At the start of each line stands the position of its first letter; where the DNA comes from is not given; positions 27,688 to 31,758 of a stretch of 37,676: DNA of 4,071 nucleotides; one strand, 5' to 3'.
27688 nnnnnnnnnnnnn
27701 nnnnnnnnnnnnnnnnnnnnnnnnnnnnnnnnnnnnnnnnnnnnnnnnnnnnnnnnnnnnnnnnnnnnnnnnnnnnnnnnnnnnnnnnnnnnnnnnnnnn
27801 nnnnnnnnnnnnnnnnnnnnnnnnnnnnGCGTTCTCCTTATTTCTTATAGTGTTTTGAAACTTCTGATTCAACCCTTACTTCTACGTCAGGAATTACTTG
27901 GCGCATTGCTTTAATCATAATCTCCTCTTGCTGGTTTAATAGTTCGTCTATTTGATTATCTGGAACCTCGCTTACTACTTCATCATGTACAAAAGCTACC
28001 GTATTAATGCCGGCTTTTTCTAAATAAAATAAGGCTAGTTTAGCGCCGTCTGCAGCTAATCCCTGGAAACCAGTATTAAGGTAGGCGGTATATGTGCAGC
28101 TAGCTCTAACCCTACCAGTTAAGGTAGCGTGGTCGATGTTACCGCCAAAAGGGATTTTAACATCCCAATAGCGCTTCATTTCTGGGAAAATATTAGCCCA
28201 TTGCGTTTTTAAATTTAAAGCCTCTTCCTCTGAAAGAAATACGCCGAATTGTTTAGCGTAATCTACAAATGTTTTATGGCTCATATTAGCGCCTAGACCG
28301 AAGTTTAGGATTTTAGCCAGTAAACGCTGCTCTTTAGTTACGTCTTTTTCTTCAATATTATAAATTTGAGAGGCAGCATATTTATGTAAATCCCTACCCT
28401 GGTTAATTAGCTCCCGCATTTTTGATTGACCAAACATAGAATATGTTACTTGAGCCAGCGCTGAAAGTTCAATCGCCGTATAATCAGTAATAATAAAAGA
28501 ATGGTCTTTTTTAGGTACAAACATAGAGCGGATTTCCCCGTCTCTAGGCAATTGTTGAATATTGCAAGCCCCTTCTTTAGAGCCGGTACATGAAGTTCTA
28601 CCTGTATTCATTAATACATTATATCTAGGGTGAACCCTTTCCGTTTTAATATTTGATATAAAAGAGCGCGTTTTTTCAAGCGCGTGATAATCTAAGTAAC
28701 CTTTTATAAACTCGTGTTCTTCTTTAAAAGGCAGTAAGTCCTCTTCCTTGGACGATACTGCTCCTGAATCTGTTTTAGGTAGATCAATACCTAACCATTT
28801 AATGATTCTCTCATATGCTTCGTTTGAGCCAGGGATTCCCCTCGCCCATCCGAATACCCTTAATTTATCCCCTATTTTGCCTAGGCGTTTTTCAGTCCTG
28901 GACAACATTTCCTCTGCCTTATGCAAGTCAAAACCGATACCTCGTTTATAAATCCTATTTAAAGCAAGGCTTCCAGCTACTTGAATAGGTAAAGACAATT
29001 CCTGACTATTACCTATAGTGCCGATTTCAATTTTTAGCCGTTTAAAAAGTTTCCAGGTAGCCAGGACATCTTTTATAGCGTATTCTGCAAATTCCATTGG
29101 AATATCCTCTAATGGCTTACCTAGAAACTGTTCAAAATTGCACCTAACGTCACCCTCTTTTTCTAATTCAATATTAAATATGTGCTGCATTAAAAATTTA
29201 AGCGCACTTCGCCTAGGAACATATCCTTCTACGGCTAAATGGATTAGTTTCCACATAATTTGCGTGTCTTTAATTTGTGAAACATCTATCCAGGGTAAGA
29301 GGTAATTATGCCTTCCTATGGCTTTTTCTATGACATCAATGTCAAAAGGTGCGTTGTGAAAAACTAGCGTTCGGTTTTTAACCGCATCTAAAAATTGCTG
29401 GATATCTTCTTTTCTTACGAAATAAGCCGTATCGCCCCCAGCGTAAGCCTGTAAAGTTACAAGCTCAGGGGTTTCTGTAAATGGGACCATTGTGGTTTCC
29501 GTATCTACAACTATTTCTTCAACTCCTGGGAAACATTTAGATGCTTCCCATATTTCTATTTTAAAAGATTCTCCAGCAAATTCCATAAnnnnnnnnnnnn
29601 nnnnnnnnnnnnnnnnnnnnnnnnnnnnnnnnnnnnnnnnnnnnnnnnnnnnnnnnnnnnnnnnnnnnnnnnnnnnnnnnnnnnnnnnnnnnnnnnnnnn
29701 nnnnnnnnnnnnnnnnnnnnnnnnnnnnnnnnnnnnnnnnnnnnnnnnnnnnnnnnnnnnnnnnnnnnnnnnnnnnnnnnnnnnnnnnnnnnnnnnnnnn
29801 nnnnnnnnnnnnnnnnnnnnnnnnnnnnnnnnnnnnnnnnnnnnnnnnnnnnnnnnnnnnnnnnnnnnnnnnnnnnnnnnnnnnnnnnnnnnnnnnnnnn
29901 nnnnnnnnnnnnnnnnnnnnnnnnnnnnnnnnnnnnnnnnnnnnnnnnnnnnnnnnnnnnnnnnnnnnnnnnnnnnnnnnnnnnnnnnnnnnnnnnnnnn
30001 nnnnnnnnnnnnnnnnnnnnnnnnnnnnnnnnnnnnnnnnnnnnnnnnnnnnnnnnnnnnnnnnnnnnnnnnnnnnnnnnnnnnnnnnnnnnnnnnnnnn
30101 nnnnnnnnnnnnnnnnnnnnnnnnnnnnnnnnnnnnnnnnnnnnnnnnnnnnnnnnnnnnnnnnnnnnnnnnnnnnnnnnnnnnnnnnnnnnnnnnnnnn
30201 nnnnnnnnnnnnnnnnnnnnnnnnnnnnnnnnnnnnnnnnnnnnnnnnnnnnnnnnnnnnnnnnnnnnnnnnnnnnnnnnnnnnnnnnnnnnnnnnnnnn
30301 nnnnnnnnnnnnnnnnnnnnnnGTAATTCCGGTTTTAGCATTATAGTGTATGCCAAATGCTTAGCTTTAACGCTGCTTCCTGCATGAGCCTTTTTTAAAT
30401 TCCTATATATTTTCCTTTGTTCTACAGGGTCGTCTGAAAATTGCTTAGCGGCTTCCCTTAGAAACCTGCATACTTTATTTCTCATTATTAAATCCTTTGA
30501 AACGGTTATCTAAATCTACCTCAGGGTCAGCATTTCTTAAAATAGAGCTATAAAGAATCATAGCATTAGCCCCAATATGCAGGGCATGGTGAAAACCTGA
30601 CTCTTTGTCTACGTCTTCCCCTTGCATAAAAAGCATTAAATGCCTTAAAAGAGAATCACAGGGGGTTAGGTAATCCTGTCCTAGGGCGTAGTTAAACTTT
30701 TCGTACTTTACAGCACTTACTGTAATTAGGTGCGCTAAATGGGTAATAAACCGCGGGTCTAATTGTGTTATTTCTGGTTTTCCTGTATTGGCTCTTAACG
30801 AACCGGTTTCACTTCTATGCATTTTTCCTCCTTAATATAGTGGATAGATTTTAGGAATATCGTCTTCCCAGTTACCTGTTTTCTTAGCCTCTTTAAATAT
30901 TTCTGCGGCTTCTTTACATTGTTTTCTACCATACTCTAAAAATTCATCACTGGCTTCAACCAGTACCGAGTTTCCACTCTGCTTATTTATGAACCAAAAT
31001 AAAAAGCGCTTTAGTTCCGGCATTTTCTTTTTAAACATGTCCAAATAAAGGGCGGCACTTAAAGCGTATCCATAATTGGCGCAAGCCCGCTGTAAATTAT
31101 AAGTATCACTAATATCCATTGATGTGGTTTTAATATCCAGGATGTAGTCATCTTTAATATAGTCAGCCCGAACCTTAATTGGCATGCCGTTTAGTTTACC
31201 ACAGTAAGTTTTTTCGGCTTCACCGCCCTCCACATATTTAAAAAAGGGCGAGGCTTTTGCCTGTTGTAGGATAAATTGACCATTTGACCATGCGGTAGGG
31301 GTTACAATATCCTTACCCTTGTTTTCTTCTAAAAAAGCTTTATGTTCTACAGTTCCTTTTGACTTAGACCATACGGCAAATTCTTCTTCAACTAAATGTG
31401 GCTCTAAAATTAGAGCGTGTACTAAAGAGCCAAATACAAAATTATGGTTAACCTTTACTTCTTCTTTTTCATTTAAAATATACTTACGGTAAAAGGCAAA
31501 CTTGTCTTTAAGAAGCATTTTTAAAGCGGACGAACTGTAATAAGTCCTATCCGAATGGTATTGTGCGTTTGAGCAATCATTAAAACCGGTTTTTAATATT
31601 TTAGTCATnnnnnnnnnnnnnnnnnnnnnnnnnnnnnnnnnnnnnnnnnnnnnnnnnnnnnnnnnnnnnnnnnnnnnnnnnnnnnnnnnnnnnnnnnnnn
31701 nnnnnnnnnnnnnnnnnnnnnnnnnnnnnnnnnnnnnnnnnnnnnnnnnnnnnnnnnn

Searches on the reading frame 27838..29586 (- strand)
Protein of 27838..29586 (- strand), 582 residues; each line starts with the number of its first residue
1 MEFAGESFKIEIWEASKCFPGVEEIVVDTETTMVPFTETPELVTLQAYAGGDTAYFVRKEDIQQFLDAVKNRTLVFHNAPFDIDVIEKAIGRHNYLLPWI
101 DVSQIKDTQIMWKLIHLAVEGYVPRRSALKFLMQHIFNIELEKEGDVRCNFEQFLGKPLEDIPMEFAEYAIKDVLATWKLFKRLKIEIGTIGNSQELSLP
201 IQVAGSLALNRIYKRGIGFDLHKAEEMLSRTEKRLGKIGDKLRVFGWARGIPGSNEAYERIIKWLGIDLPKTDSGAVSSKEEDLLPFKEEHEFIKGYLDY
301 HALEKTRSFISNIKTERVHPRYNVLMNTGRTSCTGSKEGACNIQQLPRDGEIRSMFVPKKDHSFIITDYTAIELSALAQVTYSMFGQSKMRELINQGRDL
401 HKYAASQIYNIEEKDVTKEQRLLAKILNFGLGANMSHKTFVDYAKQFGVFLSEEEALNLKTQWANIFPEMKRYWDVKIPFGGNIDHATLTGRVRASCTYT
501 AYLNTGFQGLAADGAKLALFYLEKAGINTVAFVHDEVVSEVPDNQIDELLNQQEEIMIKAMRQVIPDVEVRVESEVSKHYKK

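Call 13: search_protein_families(library=phrogs, proteins=[window:27838-29586:-])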
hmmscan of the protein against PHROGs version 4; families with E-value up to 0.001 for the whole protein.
window:27838-29586:- (582 aa): 7 families
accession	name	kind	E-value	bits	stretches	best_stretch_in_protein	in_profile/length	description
phrog_17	-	DNA, RNA and nucleotide metabolism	4.5e-73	247.9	1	24-581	672-1231/1445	DNA polymerase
phrog_10285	-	DNA, RNA and nucleotide metabolism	4.8e-18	66.3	2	351-474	44-164/321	DNA polymerase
phrog_2573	-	DNA, RNA and nucleotide metabolism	1.1e-12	48.8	1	351-558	4-246/336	DNA polymerase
phrog_12241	-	DNA, RNA and nucleotide metabolism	5.3e-12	46.5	1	55-182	181-296/502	DNA polymerase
phrog_7766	-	DNA, RNA and nucleotide metabolism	5.4e-05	23.7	1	508-582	113-185/186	DNA polymerase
phrog_5995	-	DNA, RNA and nucleotide metabolism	8.8e-05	23.2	1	503-562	84-149/236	DNA polymerase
phrog_15971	-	DNA, RNA and nucleotide metabolism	0.00013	22.3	0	315-557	121-349/376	DNA polymerase I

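Call 42: search_dna_similar(query=window:27838-29586:-, collection=phages, mode=protein, max_rows=15)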
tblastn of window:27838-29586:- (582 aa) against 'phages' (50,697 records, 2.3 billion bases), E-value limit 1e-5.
Records with a match: 1279; places in all: 1279; records where one place covers at least 80% of the query: 341.
Best place of each record, by identity: <60% 1279.
By first word of the organism name: Microbacterium 280; Salmonella 269; Escherichia 140; Arthrobacter 73; Bacillus 72; Gordonia 69; Listeria 49; Bacteriophage 40; Staphylococcus 36; Enterococcus 30; and 57 more.
By host as written in the record: Microbacterium foliorum NRRL B-24224 128; - 125; Microbacterium foliorum NRRL B-24224 SEA 122; Escherichia coli 53; Arthrobacter globiformis B-2979 47; Listeria monocytogenes 41; Salmonella enterica subsp. enterica serovar Enteritidis PT1 37; Gordonia rubripertincta NRRL B-16540 33; and 283 more.
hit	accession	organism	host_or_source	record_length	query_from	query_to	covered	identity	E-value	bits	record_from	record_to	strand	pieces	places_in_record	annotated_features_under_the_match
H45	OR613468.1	Microbacterium phage Nicky22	Microbacterium foliorum NRRL B-24224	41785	13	576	97%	25.6%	6e-17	91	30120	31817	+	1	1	43: DNA polymerase I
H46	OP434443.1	Microbacterium phage QMacho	Microbacterium foliorum NRRL B-24224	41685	21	576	96%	25.8%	1e-17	93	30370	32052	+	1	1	45: DNA polymerase I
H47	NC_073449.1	Microbacterium phage QMacho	Microbacterium foliorum NRRL B-24224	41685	21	576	96%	25.8%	1e-17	93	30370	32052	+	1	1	45: DNA polymerase I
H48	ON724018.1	Microbacterium phage Eula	Microbacterium foliorum NRRL B-24224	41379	21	576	96%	25.8%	2e-17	93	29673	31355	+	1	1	43: DNA polymerase I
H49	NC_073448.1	Microbacterium phage Eula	Microbacterium foliorum NRRL B-24224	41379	21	576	96%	25.8%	2e-17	93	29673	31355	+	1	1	43: DNA polymerase I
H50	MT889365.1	Microbacterium phage Quenya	Microbacterium foliorum NRRL B-24224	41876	13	557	94%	26.0%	5e-11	72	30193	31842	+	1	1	42: DNA polymerase I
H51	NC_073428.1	Microbacterium phage Quenya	Microbacterium foliorum NRRL B-24224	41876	13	557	94%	26.0%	5e-11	72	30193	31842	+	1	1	42: DNA polymerase I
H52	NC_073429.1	Microbacterium phage Celaena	Microbacterium foliorum NRRL B-24224 SEA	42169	25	557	92%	26.4%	7e-14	81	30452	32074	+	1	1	40: DNA polymerase I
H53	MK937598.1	Microbacterium phage Celaena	Microbacterium foliorum NRRL B-24224 SEA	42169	25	557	92%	26.4%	7e-14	81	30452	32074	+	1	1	40: DNA polymerase I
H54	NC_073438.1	Microbacterium phage Didgeridoo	Microbacterium foliorum NRRL B-24224-SEA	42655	70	576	87%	27.4%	1e-14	84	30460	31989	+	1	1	45: DNA polymerase I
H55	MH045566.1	Microbacterium phage Didgeridoo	Microbacterium foliorum NRRL B-24224-SEA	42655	70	576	87%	27.4%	1e-14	84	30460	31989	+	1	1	45: DNA polymerase I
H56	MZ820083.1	Microbacterium phage Doobus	Microbacterium foliorum NRRL B-24224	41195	75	576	86%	27.5%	9e-16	87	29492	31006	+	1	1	41: DNA polymerase I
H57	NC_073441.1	Microbacterium phage Doobus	Microbacterium foliorum NRRL B-24224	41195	75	576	86%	27.5%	9e-16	87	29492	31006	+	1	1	41: DNA polymerase I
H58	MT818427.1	Microbacterium phage AnnaLie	Microbacterium foliorum NRRL B-24224 SEA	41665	75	576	86%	27.4%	1e-15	87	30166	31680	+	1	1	43: DNA polymerase I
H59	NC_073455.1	Microbacterium phage AnnaLie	Microbacterium foliorum NRRL B-24224 SEA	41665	75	576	86%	27.4%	1e-15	87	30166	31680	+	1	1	43: DNA polymerase I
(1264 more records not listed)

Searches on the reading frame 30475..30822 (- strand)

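Call 74: search_protein_families(library=pfam, proteins=[window:30475-30822:-], max_evalue=0.01)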
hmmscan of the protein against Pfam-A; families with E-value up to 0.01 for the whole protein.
window:30475-30822:- (115 aa): 1 family
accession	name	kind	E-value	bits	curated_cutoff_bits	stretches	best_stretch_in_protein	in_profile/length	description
PF18909.5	dGTP_diPhyd_N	-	2.5e-17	63.1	27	1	9-97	5-93/99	dATP/dGTP diphosphohydrolase, N-terminal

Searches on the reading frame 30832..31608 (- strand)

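Call 13: search_protein_families(library=phrogs, proteins=[window:30832-31608:-])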
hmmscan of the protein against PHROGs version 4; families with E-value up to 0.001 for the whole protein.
window:30832-31608:- (258 aa): 6 families
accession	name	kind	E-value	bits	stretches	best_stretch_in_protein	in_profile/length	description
phrog_412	-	DNA, RNA and nucleotide metabolism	3.2e-45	156.2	1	9-248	141-391/440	exonuclease VIII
phrog_607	-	DNA, RNA and nucleotide metabolism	8.3e-16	58.4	1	10-249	581-858/883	exonuclease VII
phrog_1227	-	DNA, RNA and nucleotide metabolism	5.8e-12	46.4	1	15-242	7-236/268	exonuclease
phrog_1706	-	DNA, RNA and nucleotide metabolism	1.4e-07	32.2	1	19-240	46-219/293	CRISPR/Cas system associated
phrog_28222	-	DNA, RNA and nucleotide metabolism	5.9e-07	29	0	10-77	642-708/941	exonuclease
phrog_1218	-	DNA, RNA and nucleotide metabolism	0.00012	22.4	1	20-212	6-211/364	exonuclease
